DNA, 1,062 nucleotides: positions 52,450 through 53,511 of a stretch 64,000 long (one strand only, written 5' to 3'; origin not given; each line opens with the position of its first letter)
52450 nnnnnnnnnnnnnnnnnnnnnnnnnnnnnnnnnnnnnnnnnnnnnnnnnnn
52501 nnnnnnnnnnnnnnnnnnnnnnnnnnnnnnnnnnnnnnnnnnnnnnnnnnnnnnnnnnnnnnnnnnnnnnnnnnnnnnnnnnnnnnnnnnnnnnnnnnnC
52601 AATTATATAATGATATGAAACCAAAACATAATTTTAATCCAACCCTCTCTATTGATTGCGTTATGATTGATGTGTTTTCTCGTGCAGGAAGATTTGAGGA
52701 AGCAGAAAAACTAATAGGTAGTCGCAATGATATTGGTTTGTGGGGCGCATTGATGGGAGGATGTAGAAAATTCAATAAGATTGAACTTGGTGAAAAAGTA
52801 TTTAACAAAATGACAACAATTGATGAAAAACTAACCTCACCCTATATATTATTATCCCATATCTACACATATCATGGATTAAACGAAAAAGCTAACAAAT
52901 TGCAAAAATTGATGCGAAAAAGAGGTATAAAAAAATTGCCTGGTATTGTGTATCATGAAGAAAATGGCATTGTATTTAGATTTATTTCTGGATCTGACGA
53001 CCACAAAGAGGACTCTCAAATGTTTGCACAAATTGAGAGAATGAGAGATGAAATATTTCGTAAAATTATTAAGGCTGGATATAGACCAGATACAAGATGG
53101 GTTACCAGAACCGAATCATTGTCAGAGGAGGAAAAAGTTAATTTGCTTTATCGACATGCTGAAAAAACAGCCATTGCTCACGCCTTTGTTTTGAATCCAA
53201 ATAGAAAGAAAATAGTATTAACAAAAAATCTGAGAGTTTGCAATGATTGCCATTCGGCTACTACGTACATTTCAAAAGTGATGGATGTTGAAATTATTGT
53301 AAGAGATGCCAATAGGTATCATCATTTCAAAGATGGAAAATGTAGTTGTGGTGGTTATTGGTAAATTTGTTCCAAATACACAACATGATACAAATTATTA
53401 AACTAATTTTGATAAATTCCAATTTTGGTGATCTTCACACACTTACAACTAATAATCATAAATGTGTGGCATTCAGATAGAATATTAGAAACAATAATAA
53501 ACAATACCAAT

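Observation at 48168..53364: Plant-type PLS-class PPR protein with a DYW deaminase domain, built from ~10 near-identical 315-bp tandem units and carrying frame-breaking indels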

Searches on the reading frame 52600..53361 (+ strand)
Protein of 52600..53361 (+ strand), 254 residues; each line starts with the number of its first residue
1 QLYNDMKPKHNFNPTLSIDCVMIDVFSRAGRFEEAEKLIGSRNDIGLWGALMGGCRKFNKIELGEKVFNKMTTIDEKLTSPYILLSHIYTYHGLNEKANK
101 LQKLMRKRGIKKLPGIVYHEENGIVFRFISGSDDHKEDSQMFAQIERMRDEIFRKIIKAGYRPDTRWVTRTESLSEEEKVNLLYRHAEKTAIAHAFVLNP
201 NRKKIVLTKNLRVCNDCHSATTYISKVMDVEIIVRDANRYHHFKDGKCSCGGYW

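Call 31: search_solved_structures(query=window:52600-53361:+, max_evalue=0.001, show_alignments=2)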
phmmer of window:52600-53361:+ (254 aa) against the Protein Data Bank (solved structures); distinct sequences matched with E-value up to 0.001: 9.
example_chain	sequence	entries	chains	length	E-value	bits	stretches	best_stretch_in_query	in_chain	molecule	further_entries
9kfx_A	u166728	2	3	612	3.6e-73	249.3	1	3-254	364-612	Synthetic PPR-DYW protein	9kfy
7o4e_A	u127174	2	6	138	2.7e-28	102.3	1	117-254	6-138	Pentatricopeptide repeat-containing protein At3g63370, chloroplastic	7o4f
7w86_A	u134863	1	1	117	3.1e-25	92.2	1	153-254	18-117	Pentatricopeptide repeat-containing protein DWY1, chloroplastic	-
6een_C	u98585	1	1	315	4.5e-11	45.8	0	1-44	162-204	Designer Pentatricopeptide Protein dPPR10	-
6een_A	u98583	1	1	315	7e-11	45.2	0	1-110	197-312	Designer Pentatricopeptide Protein dPPR10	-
6een_D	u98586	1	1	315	1.3e-10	44.4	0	1-69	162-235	Designer Pentatricopeptide Protein dPPR10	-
6een_B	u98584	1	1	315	4.3e-10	42.6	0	1-111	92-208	Designer Pentatricopeptide Protein dPPR10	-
5iww_D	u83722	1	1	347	4.2e-09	39.4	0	9-72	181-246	PLS9-PPR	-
4ozs_A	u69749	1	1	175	3.4e-05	26.6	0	1-71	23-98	Alpha solenoid protein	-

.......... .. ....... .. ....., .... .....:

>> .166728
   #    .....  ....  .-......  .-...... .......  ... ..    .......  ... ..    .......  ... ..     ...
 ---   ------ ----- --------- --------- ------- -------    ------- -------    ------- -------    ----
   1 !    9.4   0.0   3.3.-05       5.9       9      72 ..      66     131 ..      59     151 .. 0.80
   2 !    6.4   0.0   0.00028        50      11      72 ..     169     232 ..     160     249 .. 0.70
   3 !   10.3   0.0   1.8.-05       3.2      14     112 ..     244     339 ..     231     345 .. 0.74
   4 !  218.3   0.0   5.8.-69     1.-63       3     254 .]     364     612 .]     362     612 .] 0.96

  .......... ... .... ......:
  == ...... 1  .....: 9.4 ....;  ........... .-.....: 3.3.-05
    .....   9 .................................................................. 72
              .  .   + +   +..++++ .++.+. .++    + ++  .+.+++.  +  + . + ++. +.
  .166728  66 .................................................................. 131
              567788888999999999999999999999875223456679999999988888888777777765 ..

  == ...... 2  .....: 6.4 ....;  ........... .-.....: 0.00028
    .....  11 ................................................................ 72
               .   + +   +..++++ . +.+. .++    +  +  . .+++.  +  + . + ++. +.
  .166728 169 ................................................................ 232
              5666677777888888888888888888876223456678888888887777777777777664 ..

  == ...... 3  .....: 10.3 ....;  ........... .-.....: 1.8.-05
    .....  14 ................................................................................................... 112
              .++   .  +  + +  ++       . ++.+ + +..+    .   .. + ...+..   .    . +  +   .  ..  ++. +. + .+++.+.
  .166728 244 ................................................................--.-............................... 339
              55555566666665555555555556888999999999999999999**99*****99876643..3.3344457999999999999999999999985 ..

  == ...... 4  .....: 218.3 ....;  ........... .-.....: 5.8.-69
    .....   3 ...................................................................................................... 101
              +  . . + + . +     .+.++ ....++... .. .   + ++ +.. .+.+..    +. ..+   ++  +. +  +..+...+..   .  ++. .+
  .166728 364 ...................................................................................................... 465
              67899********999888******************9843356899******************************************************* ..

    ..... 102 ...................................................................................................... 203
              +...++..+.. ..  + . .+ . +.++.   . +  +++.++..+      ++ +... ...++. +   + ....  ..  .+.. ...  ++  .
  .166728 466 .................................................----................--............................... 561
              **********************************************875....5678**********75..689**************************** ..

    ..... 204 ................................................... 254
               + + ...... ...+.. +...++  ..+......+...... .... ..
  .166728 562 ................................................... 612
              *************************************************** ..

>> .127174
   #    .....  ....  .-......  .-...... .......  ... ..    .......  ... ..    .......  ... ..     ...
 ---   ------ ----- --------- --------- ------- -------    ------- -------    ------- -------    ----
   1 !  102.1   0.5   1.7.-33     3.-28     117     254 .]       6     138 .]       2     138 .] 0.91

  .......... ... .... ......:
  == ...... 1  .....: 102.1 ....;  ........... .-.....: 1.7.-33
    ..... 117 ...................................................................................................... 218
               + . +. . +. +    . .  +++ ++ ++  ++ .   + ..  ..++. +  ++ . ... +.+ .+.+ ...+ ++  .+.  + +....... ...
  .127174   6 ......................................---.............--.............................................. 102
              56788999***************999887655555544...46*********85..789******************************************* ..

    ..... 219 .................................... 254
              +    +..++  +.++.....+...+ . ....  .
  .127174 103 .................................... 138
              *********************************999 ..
